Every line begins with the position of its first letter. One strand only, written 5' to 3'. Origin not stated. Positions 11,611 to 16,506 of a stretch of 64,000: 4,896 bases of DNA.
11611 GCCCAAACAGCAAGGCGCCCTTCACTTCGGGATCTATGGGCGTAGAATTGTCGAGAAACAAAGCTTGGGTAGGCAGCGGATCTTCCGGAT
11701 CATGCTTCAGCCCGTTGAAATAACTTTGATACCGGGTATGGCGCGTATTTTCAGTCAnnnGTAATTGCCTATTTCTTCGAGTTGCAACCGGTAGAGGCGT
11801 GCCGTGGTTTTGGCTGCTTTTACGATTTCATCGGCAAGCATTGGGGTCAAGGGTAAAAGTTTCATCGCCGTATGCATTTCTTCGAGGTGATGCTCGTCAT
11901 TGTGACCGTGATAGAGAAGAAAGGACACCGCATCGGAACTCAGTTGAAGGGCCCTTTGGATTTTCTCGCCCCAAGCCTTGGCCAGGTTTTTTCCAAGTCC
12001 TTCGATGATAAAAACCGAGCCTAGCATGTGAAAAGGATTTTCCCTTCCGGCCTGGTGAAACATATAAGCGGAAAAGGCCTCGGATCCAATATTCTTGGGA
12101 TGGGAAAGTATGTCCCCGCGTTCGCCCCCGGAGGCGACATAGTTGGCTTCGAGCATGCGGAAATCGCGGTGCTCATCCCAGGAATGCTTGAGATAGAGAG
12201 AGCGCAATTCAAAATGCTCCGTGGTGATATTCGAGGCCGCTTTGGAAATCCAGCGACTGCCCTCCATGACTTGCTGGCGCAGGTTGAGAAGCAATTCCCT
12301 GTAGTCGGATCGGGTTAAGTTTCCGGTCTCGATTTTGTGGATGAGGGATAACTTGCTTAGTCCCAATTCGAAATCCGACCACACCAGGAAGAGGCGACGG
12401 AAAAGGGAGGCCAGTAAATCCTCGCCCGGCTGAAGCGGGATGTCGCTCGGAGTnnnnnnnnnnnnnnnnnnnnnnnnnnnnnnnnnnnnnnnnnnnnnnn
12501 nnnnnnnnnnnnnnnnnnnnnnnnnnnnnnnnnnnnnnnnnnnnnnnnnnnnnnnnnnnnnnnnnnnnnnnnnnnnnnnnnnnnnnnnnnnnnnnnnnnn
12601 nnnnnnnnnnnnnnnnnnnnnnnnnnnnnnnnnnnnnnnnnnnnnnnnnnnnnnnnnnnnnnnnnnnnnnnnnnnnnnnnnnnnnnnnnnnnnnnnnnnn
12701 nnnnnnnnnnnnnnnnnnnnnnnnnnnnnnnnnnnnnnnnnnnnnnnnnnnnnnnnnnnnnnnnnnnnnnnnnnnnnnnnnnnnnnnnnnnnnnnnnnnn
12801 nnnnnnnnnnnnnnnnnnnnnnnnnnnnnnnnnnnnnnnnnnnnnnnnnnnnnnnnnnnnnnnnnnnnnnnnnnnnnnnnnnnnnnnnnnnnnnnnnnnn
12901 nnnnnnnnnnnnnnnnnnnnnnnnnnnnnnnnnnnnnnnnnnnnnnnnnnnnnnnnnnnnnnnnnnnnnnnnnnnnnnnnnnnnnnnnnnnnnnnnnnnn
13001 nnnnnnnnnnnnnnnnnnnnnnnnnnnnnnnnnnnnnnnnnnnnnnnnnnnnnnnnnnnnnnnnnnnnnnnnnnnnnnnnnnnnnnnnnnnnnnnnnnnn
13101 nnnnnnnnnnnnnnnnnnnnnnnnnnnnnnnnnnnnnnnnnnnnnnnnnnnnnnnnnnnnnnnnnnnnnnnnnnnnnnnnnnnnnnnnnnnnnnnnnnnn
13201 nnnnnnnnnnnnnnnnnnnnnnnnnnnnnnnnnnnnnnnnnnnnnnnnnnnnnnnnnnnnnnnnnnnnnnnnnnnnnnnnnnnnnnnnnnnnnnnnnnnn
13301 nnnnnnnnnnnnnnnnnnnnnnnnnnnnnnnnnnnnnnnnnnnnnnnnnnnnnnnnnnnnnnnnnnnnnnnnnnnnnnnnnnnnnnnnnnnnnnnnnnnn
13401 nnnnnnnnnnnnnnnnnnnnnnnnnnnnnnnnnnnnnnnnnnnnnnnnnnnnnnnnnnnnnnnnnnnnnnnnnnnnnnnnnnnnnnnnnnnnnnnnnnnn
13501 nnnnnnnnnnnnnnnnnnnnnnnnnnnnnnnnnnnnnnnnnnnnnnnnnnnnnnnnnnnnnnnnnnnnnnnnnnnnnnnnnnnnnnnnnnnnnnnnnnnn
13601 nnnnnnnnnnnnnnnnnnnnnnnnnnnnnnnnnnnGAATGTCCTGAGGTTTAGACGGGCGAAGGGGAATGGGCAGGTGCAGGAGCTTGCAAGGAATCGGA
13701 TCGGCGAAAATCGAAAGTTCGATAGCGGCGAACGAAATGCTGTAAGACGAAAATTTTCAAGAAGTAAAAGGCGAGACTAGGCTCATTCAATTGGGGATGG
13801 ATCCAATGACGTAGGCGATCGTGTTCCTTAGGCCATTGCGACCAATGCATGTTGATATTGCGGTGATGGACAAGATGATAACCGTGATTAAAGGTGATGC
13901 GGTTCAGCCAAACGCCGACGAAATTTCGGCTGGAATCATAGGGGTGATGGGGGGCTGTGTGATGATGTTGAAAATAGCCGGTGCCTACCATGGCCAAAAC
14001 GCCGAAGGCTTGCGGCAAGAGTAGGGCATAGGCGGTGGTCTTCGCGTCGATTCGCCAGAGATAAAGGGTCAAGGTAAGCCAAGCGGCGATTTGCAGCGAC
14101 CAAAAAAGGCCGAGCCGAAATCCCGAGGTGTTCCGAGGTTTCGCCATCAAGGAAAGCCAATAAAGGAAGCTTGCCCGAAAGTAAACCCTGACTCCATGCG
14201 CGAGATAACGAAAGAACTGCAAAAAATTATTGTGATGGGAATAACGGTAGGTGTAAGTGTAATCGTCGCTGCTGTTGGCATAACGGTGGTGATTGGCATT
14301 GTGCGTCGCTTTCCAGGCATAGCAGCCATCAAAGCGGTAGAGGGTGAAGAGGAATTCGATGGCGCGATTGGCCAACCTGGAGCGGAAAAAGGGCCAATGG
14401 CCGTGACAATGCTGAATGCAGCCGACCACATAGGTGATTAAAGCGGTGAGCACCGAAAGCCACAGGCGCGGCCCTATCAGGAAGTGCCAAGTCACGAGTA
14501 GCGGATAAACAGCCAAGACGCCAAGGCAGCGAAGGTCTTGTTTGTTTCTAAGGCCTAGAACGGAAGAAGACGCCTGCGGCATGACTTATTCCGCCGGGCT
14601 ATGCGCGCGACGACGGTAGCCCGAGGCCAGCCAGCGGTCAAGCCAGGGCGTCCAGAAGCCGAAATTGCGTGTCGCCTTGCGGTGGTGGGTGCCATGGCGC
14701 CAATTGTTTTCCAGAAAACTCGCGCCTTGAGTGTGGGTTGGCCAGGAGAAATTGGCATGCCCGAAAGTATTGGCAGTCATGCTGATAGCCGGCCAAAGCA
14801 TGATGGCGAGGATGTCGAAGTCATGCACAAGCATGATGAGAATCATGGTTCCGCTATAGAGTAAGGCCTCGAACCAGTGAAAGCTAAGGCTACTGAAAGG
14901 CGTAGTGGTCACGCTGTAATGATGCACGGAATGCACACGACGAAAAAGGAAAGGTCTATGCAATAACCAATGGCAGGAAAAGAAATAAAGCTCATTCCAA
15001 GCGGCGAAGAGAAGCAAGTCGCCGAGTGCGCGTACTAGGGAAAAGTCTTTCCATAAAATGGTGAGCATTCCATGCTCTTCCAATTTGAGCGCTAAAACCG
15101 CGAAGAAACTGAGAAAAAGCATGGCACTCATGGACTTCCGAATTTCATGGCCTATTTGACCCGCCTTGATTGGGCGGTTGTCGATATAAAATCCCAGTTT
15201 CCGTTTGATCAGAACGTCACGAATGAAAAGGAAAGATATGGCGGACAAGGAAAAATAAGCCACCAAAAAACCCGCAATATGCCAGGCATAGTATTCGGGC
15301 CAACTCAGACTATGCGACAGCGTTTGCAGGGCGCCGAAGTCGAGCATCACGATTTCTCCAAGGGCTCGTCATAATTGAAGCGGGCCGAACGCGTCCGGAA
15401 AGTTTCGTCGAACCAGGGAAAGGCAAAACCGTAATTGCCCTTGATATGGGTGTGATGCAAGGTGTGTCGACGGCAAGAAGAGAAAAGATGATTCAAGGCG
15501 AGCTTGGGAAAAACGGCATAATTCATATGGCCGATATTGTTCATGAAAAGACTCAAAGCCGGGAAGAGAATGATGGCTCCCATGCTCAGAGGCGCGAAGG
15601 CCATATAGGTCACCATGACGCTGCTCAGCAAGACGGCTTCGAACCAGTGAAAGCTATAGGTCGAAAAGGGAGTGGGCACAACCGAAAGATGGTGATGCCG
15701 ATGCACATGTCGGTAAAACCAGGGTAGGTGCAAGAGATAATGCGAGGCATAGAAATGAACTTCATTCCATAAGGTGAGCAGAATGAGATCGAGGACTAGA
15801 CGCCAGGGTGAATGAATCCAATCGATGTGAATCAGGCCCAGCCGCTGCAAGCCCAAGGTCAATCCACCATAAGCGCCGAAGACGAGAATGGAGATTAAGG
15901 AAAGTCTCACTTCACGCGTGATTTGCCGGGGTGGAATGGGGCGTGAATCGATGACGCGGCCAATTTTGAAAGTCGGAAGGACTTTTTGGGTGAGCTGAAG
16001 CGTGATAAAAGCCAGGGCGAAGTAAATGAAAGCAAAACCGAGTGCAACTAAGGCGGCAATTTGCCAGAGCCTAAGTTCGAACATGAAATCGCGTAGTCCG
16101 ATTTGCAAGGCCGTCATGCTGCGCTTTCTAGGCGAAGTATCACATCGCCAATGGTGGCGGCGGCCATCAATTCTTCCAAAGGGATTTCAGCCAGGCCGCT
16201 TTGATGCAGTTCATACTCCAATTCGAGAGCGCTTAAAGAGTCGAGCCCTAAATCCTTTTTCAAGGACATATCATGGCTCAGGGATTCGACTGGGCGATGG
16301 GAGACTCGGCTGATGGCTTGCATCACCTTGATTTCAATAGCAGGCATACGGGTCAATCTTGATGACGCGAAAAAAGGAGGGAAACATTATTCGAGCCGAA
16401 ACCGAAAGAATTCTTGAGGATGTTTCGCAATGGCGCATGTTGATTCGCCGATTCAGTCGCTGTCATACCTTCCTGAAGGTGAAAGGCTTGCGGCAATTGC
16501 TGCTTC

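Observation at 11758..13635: Single polypeptide fusing a FabH-like KASIII domain to a heme-oxygenase-like (putative di-iron oxidase/decarboxylase) domain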

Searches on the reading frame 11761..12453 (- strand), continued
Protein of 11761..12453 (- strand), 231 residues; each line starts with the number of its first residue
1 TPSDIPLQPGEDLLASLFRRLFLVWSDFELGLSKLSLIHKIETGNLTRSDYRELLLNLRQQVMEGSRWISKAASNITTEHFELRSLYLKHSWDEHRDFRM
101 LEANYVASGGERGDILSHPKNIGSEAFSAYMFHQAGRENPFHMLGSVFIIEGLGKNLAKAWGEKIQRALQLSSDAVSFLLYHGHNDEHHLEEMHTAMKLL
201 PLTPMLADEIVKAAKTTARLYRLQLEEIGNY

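Call 78: search_protein_families(library=pfam, alignment_id=A1, max_evalue=1)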
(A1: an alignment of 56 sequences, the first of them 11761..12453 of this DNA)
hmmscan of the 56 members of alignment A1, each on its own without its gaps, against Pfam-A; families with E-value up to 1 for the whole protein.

A. member 1, window:11761-12453:- (231 aa): 2 families
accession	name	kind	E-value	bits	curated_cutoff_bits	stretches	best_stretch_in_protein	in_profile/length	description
PF14518.11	Haem_oxygenas_2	-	1.3e-08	35.3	28.9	1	127-221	81-176/177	Iron-containing redox enzyme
PF01126.25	Heme_oxygenase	-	0.068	13.4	23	1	163-222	138-199/204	Heme oxygenase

B. families by the number of members that match (of 56 scanned): 11 families
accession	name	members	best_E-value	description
PF14518.11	Haem_oxygenas_2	56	6e-13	Iron-containing redox enzyme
PF18386.7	ROQ_II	7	0.011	Roquin II domain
PF01126.25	Heme_oxygenase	4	0.0032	Heme oxygenase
PF03564.21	DUF1759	3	0.079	Protein of unknown function (DUF1759)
PF13958.12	ToxN_toxin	1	0.02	Toxin ToxN, type III toxin-antitoxin system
PF08014.17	MATCAP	1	0.06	Microtubule-associated tyrosine carboxypeptidase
PF12850.12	Metallophos_2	1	0.091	Calcineurin-like phosphoesterase superfamily domain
PF01375.23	Enterotoxin_a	1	0.091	Heat-labile enterotoxin alpha chain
PF16521.10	Myosin-VI_CBD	1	0.14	Myosin VI cargo binding domain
PF15272.11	BBP1_C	1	0.15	Spindle pole body component BBP1, C-terminal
PF18439.7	zf_UBZ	1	0.63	Ubiquitin-Binding Zinc Finger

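Call 79: search_protein_families(library=ncbifam, proteins=[window:11761-12453:-], max_evalue=10)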
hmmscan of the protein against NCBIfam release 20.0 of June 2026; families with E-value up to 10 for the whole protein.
window:11761-12453:- (231 aa): 0 families

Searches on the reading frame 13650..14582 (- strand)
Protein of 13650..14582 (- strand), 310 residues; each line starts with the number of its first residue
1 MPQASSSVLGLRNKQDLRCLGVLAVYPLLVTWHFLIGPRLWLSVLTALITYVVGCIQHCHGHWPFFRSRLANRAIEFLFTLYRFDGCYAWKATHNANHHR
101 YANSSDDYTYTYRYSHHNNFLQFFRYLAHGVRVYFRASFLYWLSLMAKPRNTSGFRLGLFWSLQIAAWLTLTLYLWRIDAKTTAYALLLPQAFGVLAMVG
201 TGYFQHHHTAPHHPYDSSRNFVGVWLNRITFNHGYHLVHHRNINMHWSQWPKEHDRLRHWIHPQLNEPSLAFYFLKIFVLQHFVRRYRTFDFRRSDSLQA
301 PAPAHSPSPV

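Call 3: search_protein_families(library=pfam, proteins=[window:13650-14582:-], max_evalue=0.01)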
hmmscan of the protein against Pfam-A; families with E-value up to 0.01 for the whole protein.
window:13650-14582:- (310 aa): 1 family
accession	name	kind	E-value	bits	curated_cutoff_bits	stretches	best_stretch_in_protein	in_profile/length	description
PF00487.30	FA_desaturase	-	3.2e-19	70.1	29.7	1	41-259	7-240/253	Fatty acid desaturase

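Call 10: search_protein_families(library=ncbifam, proteins=[window:13650-14582:-], max_evalue=0.01)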
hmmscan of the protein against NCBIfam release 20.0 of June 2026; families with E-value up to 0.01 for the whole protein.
window:13650-14582:- (310 aa): 0 families

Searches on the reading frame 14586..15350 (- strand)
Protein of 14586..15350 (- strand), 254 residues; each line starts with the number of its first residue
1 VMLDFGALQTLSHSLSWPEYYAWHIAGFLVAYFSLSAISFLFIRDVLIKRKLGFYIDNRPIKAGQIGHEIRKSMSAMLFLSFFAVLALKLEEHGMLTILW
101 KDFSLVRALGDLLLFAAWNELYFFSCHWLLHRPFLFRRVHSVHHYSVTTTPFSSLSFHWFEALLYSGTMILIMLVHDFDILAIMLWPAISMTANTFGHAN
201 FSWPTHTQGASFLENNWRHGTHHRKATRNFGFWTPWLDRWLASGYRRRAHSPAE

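Call 3: search_protein_families(library=pfam, proteins=[window:14586-15350:-], max_evalue=0.01)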
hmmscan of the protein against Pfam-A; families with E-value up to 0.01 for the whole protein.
window:14586-15350:- (254 aa): 1 family
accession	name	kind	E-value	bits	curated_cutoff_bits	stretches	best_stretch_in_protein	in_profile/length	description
PF04116.19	FA_hydroxylase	-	3.8e-18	66.6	31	1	113-241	2-130/132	Fatty acid hydroxylase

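Call 10: search_protein_families(library=ncbifam, proteins=[window:14586-15350:-], max_evalue=0.01)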
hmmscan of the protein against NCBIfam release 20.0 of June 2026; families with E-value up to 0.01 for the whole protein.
window:14586-15350:- (254 aa): 0 families

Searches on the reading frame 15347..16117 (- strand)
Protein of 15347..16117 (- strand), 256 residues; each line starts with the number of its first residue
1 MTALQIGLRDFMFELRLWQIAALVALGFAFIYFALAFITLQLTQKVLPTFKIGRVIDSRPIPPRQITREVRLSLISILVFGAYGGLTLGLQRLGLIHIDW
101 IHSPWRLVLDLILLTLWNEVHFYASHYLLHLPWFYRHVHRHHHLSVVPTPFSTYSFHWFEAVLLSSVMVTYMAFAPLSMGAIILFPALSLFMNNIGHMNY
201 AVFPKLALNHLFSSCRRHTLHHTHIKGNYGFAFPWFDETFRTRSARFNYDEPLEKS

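Call 3: search_protein_families(library=pfam, proteins=[window:15347-16117:-], max_evalue=0.01)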
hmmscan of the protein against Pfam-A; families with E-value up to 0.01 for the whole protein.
window:15347-16117:- (256 aa): 1 family
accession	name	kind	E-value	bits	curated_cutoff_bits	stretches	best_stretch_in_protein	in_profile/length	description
PF04116.19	FA_hydroxylase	-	2.5e-20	73.7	31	1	112-242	2-132/132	Fatty acid hydroxylase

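Call 10: search_protein_families(library=ncbifam, proteins=[window:15347-16117:-], max_evalue=0.01)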
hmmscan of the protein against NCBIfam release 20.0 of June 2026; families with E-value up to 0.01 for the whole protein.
window:15347-16117:- (256 aa): 0 families

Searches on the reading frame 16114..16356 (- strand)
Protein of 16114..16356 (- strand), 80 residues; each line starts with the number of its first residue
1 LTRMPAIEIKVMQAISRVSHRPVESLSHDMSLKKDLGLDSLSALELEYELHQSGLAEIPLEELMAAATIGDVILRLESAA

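Call 3: search_protein_families(library=pfam, proteins=[window:16114-16356:-], max_evalue=0.01)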
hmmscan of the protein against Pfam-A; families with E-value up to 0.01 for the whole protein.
window:16114-16356:- (80 aa): 1 family
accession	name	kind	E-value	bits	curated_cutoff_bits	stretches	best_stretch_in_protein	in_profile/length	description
PF00550.31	PP-binding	-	2e-08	34.8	20.8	1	10-73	2-64/67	Phosphopantetheine attachment site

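Call 10: search_protein_families(library=ncbifam, proteins=[window:16114-16356:-], max_evalue=0.01)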
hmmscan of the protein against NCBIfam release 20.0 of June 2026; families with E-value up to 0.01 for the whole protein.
window:16114-16356:- (80 aa): 13 families
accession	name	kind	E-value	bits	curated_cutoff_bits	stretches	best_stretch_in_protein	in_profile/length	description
NF002148.0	PRK00982.1-2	subfamily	1.6e-06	27.8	71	1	10-78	8-76/79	acyl carrier protein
TIGR00517.1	acyl_carrier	equivalog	3.4e-05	23.6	70.45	1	10-73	7-70/77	acyl carrier protein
NF040636.1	AcpM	exception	0.00011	22.2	146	1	14-74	13-73/93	meromycolate extension acyl carrier protein AcpM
NF002150.0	PRK00982.1-4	subfamily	0.00014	22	66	1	10-73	9-72/80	acyl carrier protein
NF002147.0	PRK00982.1-1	equivalog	0.00019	21.2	84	1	16-74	17-75/83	acyl carrier protein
NF037940.1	PKS_MbtD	equivalog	0.00022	19.4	1150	1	25-77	925-976/978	mycobactin polyketide synthase MbtD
NF005079.0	PRK06508.1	equivalog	0.00048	20.5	83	1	10-70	7-67/93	acyl carrier protein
NF002151.0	PRK00982.1-5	equivalog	0.0012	18.9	92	1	25-78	22-75/78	acyl carrier protein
NF009104.0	PRK12449.1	equivalog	0.0012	18.7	70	1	10-73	9-72/80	acyl carrier protein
NF058660.1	cispen_ACP_AmcB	equivalog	0.0016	18.6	80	1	22-53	19-50/80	cispentacin biosynthesis acyl carrier protein AmcB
NF003757.0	PRK05350.1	equivalog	0.004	17.3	65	1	24-76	24-76/83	acyl carrier protein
NF002149.0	PRK00982.1-3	equivalog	0.004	17.1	106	1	6-70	3-67/78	acyl carrier protein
TIGR02813.1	omega_3_PfaA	subfamily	0.005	13.5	1010.1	1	10-73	1413-1478/2582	polyketide-type polyunsaturated fatty acid synthase PfaA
